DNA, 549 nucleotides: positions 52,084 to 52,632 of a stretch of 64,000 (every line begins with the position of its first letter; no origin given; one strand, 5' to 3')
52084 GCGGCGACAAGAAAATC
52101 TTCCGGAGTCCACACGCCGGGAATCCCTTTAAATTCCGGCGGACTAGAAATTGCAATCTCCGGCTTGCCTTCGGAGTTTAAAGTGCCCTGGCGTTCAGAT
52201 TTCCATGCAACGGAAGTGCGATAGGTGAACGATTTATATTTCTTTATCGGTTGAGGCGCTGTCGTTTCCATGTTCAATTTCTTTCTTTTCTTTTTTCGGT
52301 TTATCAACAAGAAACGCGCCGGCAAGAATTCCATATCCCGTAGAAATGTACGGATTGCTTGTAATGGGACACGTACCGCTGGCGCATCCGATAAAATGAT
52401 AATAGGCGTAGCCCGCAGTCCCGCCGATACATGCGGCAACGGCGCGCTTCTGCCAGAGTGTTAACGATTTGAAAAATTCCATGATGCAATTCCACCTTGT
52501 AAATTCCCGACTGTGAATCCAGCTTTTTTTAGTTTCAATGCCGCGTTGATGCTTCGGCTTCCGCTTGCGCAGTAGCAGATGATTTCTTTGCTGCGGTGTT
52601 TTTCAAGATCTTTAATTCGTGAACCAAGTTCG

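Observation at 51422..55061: ECF-sigma/ZAS-headed ten-gene thiol-sulfur operon with CP-motif micro-membrane proteins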

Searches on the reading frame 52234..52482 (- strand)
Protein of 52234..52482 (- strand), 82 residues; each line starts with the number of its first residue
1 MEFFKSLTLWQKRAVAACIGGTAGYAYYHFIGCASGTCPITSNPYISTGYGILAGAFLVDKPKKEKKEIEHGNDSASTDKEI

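Call 3: search_protein_families(library=pfam, proteins=[window:52234-52482:-], max_evalue=0.01)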
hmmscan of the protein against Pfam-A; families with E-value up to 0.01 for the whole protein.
window:52234-52482:- (82 aa): 1 family
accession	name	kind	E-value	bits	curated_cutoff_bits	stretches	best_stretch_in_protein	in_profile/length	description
PF19628.4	DUF6132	-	0.00073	19.6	23.2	1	16-53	11-48/60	Family of unknown function (DUF6132)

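Call 4: search_protein_families(library=ncbifam, proteins=[window:52234-52482:-], max_evalue=0.01)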
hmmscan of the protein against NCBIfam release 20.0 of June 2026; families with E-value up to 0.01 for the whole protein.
window:52234-52482:- (82 aa): 0 families

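Call 10: find_homologous_proteins(query=window:52234-52482:-, max_evalue=0.001)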
Query window:52234-52482:- (82 aa): 330 proteins with E <= 0.001 among 331 candidates; the best 120 are listed.
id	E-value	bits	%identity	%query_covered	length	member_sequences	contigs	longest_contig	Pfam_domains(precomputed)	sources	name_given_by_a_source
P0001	1.1e-49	184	100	100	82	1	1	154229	-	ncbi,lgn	-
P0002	2.2e-36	141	78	100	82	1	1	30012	-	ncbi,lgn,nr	ncbi:MAG: hypothetical protein PHP42_01820 [Bacteroidota bacterium]|nr:hypothetical protein [Bactero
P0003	2.5e-32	128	67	99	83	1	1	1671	PF19628.4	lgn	-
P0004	3.0e-31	125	63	100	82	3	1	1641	PF19628.4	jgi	-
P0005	8.8e-30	120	65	100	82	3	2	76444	-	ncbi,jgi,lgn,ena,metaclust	metaclust:\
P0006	1.3e-29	120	64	99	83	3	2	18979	PF19628.4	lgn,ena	-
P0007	1.0e-28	117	65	94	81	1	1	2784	PF19628.4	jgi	jgi:hypothetical protein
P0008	1.4e-28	116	65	100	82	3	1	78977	PF19628.4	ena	-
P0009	2.9e-28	115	61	100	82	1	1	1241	-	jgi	jgi:hypothetical protein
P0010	8.5e-28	114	60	100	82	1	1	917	-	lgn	-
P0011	2.0e-27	113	59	100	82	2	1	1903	-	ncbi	-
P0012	2.6e-27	112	60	100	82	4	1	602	-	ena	-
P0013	6.1e-27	111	63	91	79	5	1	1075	PF19628.4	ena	-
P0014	1.5e-26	110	60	100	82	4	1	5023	-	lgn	-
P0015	3.6e-26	109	57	100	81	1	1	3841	PF19628.4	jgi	jgi:hypothetical protein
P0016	6.9e-25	105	60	100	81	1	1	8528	PF19628.4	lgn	-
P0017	1.6e-21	94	62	95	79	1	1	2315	PF19628.4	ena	-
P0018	3.4e-21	93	69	74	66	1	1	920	PF19628.4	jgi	jgi:hypothetical protein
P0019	3.6e-21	93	64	89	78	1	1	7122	PF19628.4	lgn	-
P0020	3.8e-21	93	66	85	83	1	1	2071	PF19628.4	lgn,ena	-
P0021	3.5e-20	90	75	59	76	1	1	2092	PF19628.4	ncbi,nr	ncbi:MAG TPA: DUF6132 family protein [Bacteroidota bacterium]|nr:DUF6132 family protein [Bacteroidot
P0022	6.4e-19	86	58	90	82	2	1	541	PF19628.4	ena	-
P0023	1.6e-18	84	66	74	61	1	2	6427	PF19628.4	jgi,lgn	jgi:hypothetical protein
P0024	4.9e-18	83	59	79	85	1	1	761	PF19628.4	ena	-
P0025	5.9e-18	82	62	82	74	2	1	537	PF19628.4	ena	-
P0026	1.2e-17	81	70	65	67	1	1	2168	PF19628.4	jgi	jgi:hypothetical protein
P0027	1.4e-17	81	53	90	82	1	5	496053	PF19628.4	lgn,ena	-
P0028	1.4e-17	81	57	83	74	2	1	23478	PF19628.4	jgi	jgi:hypothetical protein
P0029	1.8e-17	81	56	85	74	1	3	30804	PF19628.4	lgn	-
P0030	4.3e-17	80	60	49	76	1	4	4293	PF19628.4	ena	-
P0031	4.9e-17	79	60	49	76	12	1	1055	PF19628.4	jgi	jgi:hypothetical protein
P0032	5.1e-17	79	51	83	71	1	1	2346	PF19628.4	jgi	jgi:phage shock protein E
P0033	1.3e-16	78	66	68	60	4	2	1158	PF19628.4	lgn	-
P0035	1.5e-16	78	67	66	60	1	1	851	PF19628.4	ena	-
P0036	1.6e-16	78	57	76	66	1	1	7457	PF19628.4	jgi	jgi:hypothetical protein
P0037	1.7e-16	78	70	59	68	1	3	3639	PF19628.4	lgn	-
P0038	2.0e-16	78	55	85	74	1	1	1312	PF19628.4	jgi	jgi:hypothetical protein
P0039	2.3e-16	77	68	59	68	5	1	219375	PF19628.4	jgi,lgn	jgi:hypothetical protein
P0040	2.6e-16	77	53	80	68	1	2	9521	PF19628.4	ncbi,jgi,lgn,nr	ncbi:MAG TPA: hypothetical protein DGH68_07180 [Bacteroidetes bacterium]|jgi:hypothetical protein|nr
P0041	2.6e-16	77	63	68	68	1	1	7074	PF19628.4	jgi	jgi:hypothetical protein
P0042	3.1e-16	77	58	71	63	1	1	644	PF19628.4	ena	-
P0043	3.2e-16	77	64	67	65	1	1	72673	PF19628.4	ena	-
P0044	3.2e-16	77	63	68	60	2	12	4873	PF19628.4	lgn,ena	-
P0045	3.4e-16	77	58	74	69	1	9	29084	PF19628.4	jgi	jgi:hypothetical protein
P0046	3.8e-16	77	67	66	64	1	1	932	PF19628.4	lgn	-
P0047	4.7e-16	76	64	67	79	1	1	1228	PF19628.4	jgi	jgi:hypothetical protein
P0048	5.1e-16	76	65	60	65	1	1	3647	PF19628.4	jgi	jgi:hypothetical protein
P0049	7.6e-16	76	63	70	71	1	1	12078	PF19628.4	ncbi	-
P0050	7.6e-16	76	62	67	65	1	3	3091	PF19628.4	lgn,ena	-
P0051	7.7e-16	76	67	55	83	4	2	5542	PF19628.4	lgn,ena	-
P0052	7.7e-16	76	67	55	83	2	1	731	PF19628.4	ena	-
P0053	8.4e-16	76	56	79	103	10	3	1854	PF19628.4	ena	-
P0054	8.5e-16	76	59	72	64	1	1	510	PF19628.4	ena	-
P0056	8.9e-16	75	69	63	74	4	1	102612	PF19628.4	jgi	jgi:hypothetical protein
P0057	9.2e-16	75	59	68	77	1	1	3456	PF19628.4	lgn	-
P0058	1.1e-15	75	67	55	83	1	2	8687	PF19628.4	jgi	-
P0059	1.1e-15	75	62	67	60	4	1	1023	PF19628.4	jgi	jgi:hypothetical protein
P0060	1.2e-15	75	67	55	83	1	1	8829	PF19628.4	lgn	-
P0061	1.2e-15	75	65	66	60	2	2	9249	PF19628.4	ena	-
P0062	1.2e-15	75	60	71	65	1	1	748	PF19628.4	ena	-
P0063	1.3e-15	75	63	63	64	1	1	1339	PF19628.4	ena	-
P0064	1.4e-15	75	72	48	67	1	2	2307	PF19628.4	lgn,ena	-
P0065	1.5e-15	75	64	68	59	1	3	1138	PF19628.4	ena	-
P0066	1.5e-15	75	72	48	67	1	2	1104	PF19628.4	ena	-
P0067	1.6e-15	75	66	54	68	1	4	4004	PF19628.4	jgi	jgi:hypothetical protein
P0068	1.6e-15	75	64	68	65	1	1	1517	PF19628.4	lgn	-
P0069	1.7e-15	75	52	76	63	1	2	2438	PF19628.4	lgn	-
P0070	1.7e-15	75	61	68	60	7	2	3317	PF19628.4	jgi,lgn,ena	jgi:hypothetical protein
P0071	1.7e-15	75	65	56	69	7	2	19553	PF19628.4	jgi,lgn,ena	-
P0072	1.7e-15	75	61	68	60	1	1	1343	PF19628.4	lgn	-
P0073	1.8e-15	75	66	54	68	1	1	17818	PF19628.4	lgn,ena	-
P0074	2.0e-15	74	63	60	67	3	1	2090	PF19628.4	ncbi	-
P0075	2.0e-15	74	55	82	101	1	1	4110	PF19628.4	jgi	jgi:hypothetical protein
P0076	2.4e-15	74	62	65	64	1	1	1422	PF19628.4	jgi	-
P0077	2.7e-15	74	59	68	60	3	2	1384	PF19628.4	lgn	-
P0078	2.8e-15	74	69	48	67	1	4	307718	PF19628.4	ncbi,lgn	-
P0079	3.0e-15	74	63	67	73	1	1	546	PF19628.4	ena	-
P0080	3.0e-15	74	70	54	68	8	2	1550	PF19628.4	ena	-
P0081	3.0e-15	74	63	62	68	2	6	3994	PF19628.4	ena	-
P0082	3.1e-15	74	57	71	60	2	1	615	PF19628.4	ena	-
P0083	3.1e-15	74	64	48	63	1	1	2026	PF19628.4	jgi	jgi:hypothetical protein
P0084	3.2e-15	74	68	54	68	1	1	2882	PF19628.4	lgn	-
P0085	3.7e-15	74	53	89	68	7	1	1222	PF19628.4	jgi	jgi:hypothetical protein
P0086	3.9e-15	73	63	68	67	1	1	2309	PF19628.4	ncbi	-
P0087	4.5e-15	73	53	73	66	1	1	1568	PF19628.4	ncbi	-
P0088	4.6e-15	73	60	67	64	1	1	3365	PF19628.4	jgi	jgi:hypothetical protein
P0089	4.7e-15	73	61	66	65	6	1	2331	PF19628.4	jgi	jgi:hypothetical protein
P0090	4.8e-15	73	59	71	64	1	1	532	PF19628.4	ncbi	-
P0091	5.4e-15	73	55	77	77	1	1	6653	PF19628.4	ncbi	-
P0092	5.5e-15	73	65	60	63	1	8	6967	PF19628.4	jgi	jgi:hypothetical protein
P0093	6.0e-15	73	52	74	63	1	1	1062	PF19628.4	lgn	-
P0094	6.0e-15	73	55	73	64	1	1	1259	PF19628.4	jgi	jgi:hypothetical protein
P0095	6.2e-15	73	62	67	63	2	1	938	PF19628.4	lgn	-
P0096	6.3e-15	73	51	82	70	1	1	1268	PF19628.4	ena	-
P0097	6.7e-15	73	62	73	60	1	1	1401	PF19628.4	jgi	jgi:hypothetical protein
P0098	7.0e-15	73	64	61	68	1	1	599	PF19628.4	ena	-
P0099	7.4e-15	73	64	67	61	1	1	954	PF19628.4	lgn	-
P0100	7.8e-15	72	61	66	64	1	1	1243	PF19628.4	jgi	jgi:hypothetical protein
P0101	8.0e-15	72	61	72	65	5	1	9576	PF19628.4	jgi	jgi:hypothetical protein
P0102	8.0e-15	72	59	72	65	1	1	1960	PF19628.4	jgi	jgi:hypothetical protein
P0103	8.3e-15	72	58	76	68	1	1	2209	PF19628.4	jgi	-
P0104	8.4e-15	72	70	54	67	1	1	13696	PF19628.4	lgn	-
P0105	8.8e-15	72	46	95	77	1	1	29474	PF19628.4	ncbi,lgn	-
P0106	9.1e-15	72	63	68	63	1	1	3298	PF19628.4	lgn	-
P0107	9.2e-15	72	56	72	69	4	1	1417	PF19628.4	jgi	jgi:hypothetical protein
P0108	9.5e-15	72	52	89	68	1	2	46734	PF19628.4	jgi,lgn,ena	-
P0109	9.9e-15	72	63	63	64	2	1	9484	PF19628.4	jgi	jgi:hypothetical protein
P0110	1.0e-14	72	59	72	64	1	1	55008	PF19628.4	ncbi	-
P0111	1.0e-14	72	70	56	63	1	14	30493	PF19628.4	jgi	jgi:hypothetical protein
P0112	1.0e-14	72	57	77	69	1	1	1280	PF19628.4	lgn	-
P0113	1.1e-14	72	52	76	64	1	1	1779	PF19628.4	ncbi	-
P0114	1.1e-14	72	55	80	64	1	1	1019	PF19628.4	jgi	jgi:hypothetical protein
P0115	1.2e-14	72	52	89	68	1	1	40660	PF19628.4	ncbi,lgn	-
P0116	1.2e-14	72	60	67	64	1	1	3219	PF19628.4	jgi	jgi:hypothetical protein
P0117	1.3e-14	72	59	76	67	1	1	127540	PF19628.4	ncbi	-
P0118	1.4e-14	72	60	71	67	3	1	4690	PF19628.4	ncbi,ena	-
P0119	1.4e-14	72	55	78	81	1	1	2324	PF19628.4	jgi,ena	-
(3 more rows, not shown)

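Call 11: find_encoding_contigs(protein=P0001, flank=6000, max_places=3)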
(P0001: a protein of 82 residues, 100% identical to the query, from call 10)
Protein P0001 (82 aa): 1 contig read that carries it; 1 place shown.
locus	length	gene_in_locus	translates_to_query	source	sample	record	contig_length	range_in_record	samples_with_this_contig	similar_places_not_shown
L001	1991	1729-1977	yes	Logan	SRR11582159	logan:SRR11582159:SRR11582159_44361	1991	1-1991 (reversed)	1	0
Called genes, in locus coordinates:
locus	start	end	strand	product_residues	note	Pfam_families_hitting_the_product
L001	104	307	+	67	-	PF11127:YgaP-like_TM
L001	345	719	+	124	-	PF00085:Thioredoxin, PF13098:Thioredoxin_2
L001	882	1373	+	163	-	PF00581:Rhodanese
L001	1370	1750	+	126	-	PF00581:Rhodanese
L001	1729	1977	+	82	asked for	-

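Call 12: find_encoding_contigs(protein=P0002, flank=6000, max_places=3)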
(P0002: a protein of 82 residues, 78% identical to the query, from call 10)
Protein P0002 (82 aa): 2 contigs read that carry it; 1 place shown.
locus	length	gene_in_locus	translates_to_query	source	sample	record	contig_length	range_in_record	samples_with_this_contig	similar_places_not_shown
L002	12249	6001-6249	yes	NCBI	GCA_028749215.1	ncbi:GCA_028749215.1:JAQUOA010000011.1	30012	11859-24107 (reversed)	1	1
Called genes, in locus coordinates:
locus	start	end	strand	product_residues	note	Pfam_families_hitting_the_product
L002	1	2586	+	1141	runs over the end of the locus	PF00072:Response_reg, PF08448:PAS_4, PF08448:PAS_4, PF00989:PAS, PF08448:PAS_4, PF13426:PAS_9, PF00989:PAS, PF13426:PAS_9, +6 more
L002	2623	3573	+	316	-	-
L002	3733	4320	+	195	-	PF07638:Sigma70_ECF, PF04542:Sigma70_r2, PF08281:Sigma70_r4_2, PF04545:Sigma70_r4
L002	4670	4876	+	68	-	PF11127:YgaP-like_TM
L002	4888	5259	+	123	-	PF00085:Thioredoxin, PF13098:Thioredoxin_2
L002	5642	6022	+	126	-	PF00581:Rhodanese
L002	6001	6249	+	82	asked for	-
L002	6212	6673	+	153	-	PF02566:OsmC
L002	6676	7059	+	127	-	PF03625:DUF302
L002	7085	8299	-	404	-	PF07992:Pyr_redox_2, PF13450:NAD_binding_8 (faint), PF00070:Pyr_redox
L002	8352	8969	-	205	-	PF20046:DUF6448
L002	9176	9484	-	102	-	-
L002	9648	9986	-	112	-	PF04343:DUF488, PF22751:DUF488-N3a, PF22752:DUF488-N3i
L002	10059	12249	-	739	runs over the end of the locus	PF22085:NorB_cytochrome_c-like, PF00115:COX1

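Call 13: find_encoding_contigs(protein=P0005, flank=6000, max_places=3)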
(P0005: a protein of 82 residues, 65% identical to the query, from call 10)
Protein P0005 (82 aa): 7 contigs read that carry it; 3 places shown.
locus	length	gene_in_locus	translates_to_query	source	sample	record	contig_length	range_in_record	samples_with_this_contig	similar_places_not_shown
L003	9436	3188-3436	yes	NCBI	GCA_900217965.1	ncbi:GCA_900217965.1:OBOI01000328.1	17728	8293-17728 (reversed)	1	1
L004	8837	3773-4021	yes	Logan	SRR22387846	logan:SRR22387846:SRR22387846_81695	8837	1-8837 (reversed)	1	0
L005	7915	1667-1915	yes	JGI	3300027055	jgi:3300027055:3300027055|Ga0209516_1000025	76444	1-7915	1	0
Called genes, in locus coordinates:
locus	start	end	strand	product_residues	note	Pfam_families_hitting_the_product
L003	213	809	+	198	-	PF07638:Sigma70_ECF (weak), PF04542:Sigma70_r2, PF08281:Sigma70_r4_2, PF04545:Sigma70_r4 (weak)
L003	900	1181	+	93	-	-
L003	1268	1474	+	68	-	PF11127:YgaP-like_TM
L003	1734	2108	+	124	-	PF00085:Thioredoxin, PF14595:Thioredoxin_9 (weak), PF13098:Thioredoxin_2, PF13905:Thioredoxin_8 (faint)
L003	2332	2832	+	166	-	PF00581:Rhodanese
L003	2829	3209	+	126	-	PF00581:Rhodanese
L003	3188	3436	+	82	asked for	-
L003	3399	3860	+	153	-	PF02566:OsmC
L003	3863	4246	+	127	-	PF03625:DUF302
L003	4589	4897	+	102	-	PF00829:Ribosomal_L21p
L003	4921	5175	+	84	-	PF01016:Ribosomal_L27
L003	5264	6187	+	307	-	PF00056:Ldh_1_N, PF02866:Ldh_1_C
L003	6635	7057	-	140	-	PF13581:HATPase_c_2, PF02518:HATPase_c (weak)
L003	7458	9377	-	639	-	-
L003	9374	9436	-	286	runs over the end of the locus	PF00106:adh_short (faint), PF01073:3Beta_HSD, PF01370:Epimerase, PF02719:Polysacc_synt_2 (weak), PF04321:RmlD_sub_bind, PF13460:NAD_binding_10, PF16363:GDP_Man_Dehyd, PF07993:NAD_binding_4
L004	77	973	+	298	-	PF27100:DcsG_N, PF08443:RimK (weak), PF02955:GSH-S_ATP (weak)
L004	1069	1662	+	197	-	PF04542:Sigma70_r2, PF08281:Sigma70_r4_2, PF04545:Sigma70_r4 (faint)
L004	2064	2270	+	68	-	PF11127:YgaP-like_TM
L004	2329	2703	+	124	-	PF00085:Thioredoxin, PF14595:Thioredoxin_9 (weak), PF13098:Thioredoxin_2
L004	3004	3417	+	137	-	PF00581:Rhodanese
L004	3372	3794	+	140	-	PF00581:Rhodanese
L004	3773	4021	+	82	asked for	-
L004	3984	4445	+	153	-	PF02566:OsmC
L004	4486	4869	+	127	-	PF03625:DUF302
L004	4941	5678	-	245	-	PF04405:ScdA_N, PF01814:Hemerythrin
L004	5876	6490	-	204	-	PF00027:cNMP_binding, PF13545:HTH_Crp_2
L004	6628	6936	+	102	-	PF00829:Ribosomal_L21p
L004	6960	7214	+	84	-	PF01016:Ribosomal_L27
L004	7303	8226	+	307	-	PF00056:Ldh_1_N, PF02866:Ldh_1_C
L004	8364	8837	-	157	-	?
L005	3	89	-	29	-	?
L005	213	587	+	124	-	PF00085:Thioredoxin, PF14595:Thioredoxin_9 (weak), PF13098:Thioredoxin_2, PF13905:Thioredoxin_8 (faint)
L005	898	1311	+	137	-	PF00581:Rhodanese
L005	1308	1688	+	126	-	PF00581:Rhodanese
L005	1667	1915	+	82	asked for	-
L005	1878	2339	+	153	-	PF02566:OsmC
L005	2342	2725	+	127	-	PF03625:DUF302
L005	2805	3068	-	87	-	-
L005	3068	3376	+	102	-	PF00829:Ribosomal_L21p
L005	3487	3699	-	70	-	-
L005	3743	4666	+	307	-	PF00056:Ldh_1_N, PF02866:Ldh_1_C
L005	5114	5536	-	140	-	PF13581:HATPase_c_2, PF02518:HATPase_c (weak)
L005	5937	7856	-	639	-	-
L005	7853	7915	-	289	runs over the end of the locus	PF00106:adh_short (faint), PF01073:3Beta_HSD, PF01370:Epimerase, PF02719:Polysacc_synt_2 (weak), PF04321:RmlD_sub_bind, PF13460:NAD_binding_10, PF16363:GDP_Man_Dehyd, PF07993:NAD_binding_4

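Call 15: find_encoding_contigs(protein=P0027, flank=6000, max_places=2)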
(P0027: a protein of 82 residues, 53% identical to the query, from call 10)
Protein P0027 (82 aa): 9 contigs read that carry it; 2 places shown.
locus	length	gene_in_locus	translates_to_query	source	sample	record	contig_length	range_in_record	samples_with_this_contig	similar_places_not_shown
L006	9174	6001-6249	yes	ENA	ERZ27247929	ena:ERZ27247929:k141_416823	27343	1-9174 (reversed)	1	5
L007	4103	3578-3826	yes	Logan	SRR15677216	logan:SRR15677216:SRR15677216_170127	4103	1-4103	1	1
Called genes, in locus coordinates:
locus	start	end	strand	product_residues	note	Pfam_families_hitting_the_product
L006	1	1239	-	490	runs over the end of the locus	PF25596:CPSase_L_D1, PF02222:ATP-grasp (faint), PF02786:CPSase_L_D2, PF07478:Dala_Dala_lig_C (weak), PF13535:ATP-grasp_4 (weak), PF02787:CPSase_L_D3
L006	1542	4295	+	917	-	PF00330:Aconitase, PF00694:Aconitase_C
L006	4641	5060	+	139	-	-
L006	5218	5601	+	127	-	PF03625:DUF302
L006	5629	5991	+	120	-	PF00085:Thioredoxin, PF14595:Thioredoxin_9 (weak), PF13098:Thioredoxin_2, PF13905:Thioredoxin_8 (faint)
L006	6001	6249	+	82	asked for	PF19628:DUF6132 (weak)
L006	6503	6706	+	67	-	PF00313:CSD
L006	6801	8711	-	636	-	PF00005:ABC_tran, PF02463:SMC_N (faint), PF13175:AAA_15 (faint), PF13304:AAA_21 (faint), PF13555:AAA_29 (faint), PF12848:ABC_tran_Xtn, PF00005:ABC_tran, PF16326:ABC_tran_CTD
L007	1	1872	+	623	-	?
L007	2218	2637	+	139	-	-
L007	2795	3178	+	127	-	PF03625:DUF302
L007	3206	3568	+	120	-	PF00085:Thioredoxin, PF14595:Thioredoxin_9 (weak), PF13098:Thioredoxin_2, PF13905:Thioredoxin_8 (faint)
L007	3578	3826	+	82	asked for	PF19628:DUF6132 (weak)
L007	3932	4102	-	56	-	?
